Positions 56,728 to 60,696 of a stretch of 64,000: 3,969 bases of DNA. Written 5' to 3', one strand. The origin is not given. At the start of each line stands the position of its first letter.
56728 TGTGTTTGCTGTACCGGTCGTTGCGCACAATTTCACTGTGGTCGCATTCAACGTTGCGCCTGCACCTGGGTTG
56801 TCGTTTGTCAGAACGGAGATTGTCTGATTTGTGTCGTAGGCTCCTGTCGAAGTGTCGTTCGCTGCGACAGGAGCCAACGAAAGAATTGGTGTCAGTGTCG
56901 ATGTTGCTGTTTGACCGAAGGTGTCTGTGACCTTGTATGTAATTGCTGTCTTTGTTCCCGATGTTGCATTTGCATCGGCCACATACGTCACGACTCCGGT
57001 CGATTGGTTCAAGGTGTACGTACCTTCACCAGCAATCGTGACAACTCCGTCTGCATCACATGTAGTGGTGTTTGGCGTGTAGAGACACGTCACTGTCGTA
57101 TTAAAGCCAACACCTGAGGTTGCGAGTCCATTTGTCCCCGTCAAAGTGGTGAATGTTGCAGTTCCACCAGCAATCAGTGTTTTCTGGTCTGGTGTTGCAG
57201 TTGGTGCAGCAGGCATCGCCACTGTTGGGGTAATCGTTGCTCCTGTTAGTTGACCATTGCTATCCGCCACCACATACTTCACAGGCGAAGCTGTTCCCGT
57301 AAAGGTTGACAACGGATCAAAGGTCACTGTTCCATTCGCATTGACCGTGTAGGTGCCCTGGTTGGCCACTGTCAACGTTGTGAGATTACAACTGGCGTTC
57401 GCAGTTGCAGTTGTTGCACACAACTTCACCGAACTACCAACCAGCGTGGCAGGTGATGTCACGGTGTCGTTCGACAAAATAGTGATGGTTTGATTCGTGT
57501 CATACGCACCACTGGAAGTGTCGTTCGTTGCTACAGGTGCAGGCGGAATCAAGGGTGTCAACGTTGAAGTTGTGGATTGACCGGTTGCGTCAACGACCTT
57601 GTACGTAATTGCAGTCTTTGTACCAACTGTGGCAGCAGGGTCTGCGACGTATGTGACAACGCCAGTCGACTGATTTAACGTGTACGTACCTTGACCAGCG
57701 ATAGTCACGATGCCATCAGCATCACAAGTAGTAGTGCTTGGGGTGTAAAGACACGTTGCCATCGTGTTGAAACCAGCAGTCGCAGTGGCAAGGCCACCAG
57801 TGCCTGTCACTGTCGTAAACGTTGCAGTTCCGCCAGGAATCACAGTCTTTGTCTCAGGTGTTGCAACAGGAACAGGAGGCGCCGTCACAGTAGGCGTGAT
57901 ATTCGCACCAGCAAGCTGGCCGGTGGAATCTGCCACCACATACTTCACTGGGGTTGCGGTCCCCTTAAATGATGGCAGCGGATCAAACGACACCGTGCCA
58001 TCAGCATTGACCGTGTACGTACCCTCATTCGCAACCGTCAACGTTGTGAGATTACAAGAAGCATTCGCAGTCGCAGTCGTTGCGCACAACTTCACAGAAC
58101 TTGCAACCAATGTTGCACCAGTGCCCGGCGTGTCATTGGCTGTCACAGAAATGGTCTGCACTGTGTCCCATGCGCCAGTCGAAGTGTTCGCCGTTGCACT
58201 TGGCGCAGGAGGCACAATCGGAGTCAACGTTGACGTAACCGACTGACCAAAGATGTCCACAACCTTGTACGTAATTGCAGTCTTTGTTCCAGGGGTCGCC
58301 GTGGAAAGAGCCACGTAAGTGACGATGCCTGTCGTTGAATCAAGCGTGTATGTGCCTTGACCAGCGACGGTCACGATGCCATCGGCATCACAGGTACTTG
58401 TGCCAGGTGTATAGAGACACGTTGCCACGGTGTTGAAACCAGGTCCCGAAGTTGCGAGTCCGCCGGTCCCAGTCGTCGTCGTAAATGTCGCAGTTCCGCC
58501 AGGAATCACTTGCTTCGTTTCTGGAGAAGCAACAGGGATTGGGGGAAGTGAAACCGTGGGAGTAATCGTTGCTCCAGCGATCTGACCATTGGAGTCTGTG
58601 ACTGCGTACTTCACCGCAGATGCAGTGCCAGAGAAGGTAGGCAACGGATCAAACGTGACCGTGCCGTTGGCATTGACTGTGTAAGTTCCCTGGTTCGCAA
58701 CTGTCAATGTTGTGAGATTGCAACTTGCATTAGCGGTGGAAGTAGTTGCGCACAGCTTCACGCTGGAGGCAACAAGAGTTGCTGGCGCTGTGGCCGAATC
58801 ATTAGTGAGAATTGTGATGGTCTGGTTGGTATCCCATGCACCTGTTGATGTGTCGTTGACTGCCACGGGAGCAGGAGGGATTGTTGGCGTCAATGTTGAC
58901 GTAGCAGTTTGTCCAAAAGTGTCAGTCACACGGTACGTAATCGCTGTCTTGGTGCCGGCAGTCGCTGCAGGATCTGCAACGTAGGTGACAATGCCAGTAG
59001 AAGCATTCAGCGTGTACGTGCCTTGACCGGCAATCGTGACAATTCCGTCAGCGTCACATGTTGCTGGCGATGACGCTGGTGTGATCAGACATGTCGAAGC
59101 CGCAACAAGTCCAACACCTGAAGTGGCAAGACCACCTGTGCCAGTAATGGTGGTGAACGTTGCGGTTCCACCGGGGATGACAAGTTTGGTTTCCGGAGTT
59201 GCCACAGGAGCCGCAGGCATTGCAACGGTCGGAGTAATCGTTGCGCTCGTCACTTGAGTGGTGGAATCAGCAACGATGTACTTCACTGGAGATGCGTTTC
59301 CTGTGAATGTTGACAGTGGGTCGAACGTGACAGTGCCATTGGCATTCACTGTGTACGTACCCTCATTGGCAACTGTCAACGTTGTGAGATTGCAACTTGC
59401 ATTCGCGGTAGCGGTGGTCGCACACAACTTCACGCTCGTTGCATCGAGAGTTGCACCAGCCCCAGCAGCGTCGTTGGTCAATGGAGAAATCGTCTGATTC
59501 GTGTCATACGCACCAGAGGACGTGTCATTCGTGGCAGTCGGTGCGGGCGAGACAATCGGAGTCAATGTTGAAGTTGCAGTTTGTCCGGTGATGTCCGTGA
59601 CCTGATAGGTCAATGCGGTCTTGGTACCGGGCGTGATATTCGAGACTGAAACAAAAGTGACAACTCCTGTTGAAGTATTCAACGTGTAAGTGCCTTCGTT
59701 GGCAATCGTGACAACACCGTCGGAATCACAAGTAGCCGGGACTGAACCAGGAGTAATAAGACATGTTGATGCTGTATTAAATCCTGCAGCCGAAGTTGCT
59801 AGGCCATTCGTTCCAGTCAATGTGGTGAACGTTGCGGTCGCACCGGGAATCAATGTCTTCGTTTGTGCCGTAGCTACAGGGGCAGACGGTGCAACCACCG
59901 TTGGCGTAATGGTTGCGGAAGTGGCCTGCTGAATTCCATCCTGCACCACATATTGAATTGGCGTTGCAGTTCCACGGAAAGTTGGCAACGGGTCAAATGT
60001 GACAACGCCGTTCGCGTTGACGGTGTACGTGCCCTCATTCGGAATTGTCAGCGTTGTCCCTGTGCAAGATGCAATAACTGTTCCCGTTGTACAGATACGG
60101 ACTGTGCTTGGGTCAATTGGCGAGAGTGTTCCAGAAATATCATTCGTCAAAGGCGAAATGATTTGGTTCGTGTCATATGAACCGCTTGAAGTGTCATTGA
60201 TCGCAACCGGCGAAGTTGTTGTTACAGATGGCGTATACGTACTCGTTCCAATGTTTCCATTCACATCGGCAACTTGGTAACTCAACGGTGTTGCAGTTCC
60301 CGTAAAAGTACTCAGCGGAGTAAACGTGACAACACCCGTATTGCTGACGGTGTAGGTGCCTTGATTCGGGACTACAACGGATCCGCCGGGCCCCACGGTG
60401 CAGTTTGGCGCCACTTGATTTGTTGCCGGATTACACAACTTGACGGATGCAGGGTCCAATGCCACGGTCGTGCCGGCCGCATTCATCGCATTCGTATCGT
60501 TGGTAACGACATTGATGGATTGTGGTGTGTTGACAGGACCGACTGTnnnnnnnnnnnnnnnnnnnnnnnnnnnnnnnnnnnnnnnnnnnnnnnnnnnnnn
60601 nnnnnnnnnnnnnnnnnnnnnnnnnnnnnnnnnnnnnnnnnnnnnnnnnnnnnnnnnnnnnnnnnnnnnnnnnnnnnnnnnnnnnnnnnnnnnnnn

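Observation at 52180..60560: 25 tandem modules in strict two-type alternation, with a homogenised centre and diverged ends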

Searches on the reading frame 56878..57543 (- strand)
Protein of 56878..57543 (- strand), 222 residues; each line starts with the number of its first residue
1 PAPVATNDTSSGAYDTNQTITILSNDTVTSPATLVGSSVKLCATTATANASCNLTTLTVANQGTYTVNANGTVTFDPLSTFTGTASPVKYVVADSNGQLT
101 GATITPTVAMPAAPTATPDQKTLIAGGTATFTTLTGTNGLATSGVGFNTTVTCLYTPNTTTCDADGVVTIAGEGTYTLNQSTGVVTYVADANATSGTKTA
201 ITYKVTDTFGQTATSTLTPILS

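Call 21: search_solved_structures(query=window:56878-57543:-, max_evalue=1, show_alignments=3)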
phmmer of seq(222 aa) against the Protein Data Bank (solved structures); distinct sequences matched with E-value up to 1: 3.
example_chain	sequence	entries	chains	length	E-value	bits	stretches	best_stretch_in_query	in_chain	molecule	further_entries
6szc_A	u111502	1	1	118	2.4e-05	27.5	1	57-107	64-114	Surface-associated protein CshA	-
2w21_A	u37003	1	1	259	0.76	12.8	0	7-128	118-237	GLUTAMATE 5-KINASE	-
2j5t_A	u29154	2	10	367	0.76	12.8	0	7-129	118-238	GLUTAMATE 5-KINASE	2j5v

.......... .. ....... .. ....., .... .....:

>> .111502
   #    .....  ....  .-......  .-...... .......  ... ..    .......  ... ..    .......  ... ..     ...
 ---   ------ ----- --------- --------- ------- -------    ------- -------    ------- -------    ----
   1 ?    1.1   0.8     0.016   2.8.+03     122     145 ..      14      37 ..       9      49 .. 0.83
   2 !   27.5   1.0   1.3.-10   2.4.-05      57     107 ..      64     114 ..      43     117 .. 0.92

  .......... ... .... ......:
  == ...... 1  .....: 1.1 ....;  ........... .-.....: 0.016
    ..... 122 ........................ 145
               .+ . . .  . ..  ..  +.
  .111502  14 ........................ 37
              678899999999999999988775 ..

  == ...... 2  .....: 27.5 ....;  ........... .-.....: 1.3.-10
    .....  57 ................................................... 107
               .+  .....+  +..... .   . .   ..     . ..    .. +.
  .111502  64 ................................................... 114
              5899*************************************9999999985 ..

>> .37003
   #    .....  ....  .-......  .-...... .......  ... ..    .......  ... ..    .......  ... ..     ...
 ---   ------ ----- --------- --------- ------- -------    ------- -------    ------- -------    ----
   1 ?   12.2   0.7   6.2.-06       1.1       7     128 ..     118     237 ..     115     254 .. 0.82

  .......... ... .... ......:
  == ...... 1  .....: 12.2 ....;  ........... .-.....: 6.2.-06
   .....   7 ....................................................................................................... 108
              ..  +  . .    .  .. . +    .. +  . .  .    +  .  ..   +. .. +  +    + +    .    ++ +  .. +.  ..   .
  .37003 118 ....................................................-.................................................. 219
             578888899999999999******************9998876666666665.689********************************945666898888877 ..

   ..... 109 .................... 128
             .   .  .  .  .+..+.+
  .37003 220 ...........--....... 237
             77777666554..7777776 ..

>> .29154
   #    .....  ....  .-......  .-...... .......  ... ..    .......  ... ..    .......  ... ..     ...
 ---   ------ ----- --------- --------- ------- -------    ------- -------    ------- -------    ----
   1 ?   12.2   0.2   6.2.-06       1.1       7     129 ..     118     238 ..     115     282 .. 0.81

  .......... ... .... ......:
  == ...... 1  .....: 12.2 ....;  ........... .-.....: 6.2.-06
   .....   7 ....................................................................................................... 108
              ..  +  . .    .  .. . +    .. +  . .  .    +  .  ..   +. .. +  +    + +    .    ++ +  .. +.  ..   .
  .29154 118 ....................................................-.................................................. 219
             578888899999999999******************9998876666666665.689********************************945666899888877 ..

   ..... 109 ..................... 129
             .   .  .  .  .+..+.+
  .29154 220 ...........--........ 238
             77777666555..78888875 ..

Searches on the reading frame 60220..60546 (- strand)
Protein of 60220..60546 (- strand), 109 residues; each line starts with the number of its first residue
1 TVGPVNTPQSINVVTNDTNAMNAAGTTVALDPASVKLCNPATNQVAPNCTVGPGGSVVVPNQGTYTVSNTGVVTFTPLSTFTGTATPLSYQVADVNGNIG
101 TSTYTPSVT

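Call 66: search_protein_families(library=pfam, proteins=[window:60220-60546:-], max_evalue=0.1)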
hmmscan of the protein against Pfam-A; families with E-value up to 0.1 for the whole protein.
window:60220-60546:- (109 aa): 4 families
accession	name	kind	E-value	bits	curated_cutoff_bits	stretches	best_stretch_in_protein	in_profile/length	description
PF19076.6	CshA_repeat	-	1.1e-16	61.8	27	1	22-108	26-103/103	Surface adhesin CshA repetitive domain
PF17963.7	Big_9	-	1.3e-05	26.4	23.6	1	25-105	16-87/89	Bacterial Ig domain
PF17892.7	Cadherin_5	-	0.00042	20.5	26.5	1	59-108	48-97/98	Cadherin-like domain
PF22803.1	GBD_Y3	-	0.077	14.1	28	0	18-68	37-86/92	Glycan binding domain Y3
